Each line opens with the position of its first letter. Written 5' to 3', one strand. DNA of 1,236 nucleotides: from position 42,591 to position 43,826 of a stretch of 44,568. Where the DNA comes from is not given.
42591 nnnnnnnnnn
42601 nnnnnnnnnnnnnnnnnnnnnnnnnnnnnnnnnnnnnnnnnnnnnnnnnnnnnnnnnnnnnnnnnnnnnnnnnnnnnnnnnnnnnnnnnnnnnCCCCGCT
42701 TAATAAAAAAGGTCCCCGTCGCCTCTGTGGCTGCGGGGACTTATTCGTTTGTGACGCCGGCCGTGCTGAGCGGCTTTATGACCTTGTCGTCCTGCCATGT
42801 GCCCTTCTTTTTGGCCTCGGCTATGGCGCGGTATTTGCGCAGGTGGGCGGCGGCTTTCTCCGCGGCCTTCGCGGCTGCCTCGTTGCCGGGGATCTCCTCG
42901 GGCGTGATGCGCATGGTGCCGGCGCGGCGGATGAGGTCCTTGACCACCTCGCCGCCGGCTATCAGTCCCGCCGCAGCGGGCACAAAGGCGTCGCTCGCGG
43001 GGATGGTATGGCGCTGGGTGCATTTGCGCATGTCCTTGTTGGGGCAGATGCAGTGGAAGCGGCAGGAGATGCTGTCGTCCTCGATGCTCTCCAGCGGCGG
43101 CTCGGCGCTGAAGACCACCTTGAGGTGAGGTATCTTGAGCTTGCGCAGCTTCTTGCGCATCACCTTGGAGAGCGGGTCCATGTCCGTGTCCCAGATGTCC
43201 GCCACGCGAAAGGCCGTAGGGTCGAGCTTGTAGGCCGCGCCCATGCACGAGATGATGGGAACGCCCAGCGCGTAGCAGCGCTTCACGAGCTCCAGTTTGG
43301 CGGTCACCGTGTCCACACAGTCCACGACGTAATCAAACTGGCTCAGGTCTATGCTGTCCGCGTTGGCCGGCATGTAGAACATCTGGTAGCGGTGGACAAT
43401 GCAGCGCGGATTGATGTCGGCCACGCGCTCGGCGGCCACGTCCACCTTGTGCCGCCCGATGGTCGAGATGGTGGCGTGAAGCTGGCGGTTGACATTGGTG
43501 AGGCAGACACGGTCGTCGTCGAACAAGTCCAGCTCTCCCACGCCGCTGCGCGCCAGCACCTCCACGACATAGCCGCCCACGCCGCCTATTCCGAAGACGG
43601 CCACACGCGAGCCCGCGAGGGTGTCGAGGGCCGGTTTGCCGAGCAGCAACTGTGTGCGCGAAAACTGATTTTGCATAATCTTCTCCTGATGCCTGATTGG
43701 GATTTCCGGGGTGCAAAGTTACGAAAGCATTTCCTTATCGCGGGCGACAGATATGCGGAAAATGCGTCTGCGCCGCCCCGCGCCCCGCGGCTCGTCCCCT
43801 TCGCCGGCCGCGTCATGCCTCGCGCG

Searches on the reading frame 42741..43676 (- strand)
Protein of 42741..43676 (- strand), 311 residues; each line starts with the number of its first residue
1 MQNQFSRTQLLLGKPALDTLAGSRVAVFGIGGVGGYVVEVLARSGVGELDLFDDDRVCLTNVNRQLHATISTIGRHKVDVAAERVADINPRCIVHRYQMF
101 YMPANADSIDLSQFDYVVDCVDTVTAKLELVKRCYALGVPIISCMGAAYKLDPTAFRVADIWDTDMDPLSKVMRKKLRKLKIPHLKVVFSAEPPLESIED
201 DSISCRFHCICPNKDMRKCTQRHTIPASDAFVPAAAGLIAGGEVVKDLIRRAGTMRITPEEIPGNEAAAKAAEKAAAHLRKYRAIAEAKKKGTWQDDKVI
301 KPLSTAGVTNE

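Call 11: search_protein_families(library=pfam, proteins=[window:42741-43676:-])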
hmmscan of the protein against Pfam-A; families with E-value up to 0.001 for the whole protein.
window:42741-43676:- (311 aa): 1 family
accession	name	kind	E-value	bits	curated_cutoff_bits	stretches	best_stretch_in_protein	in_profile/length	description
PF00899.27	ThiF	-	8.4e-40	136.8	28.1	1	11-251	9-205/238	ThiF family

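Call 17: find_encoding_contigs(protein=window:42741-43676:-, flank=10000, max_places=6)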
Protein window:42741-43676:- (311 aa): 24 contigs read that carry it; 6 places shown.
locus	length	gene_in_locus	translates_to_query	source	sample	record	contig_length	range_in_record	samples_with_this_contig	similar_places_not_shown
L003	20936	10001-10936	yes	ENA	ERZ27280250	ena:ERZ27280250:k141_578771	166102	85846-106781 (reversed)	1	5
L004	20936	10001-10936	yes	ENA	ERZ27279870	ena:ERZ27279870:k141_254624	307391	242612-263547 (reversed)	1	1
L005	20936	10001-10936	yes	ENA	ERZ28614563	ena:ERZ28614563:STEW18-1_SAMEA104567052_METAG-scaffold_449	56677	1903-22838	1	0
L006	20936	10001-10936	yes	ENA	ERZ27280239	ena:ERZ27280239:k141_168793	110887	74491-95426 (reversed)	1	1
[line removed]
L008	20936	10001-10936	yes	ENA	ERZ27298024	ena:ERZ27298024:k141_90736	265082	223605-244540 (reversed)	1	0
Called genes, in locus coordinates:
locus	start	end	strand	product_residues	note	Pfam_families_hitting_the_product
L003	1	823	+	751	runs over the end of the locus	PF00933:Glyco_hydro_3, PF01915:Glyco_hydro_3_C, PF14310:Fn3-like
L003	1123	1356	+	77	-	-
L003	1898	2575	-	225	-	PF00027:cNMP_binding (weak), PF13545:HTH_Crp_2 (weak)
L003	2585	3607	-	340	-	PF02424:ApbE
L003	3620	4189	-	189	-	PF02659:Mntp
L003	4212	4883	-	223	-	PF19515:DUF6048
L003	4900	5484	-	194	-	PF20050:DUF6452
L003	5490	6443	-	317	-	PF00535:Glycos_transf_2, PF10111:Glyco_tranf_2_2, PF13641:Glyco_tranf_2_3 (weak)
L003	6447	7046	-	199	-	PF13858:DUF4199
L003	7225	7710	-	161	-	-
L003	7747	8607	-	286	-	PF08543:Phos_pyr_kin, PF00294:PfkB (weak)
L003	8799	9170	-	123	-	-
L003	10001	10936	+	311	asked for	PF00899:ThiF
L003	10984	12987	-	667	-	PF22745:Nlig-Ia, PF01653:DNA_ligase_aden, PF03120:OB_DNA_ligase, PF03119:DNA_ligase_ZBD, PF14520:HHH_5 (faint), PF12826:HHH_2, PF00533:BRCT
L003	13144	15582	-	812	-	PF04616:Glyco_hydro_43, PF13229:Beta_helix (faint)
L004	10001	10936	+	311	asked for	PF00899:ThiF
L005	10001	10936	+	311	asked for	PF00899:ThiF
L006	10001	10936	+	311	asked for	PF00899:ThiF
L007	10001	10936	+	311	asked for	PF00899:ThiF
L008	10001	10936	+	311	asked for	PF00899:ThiF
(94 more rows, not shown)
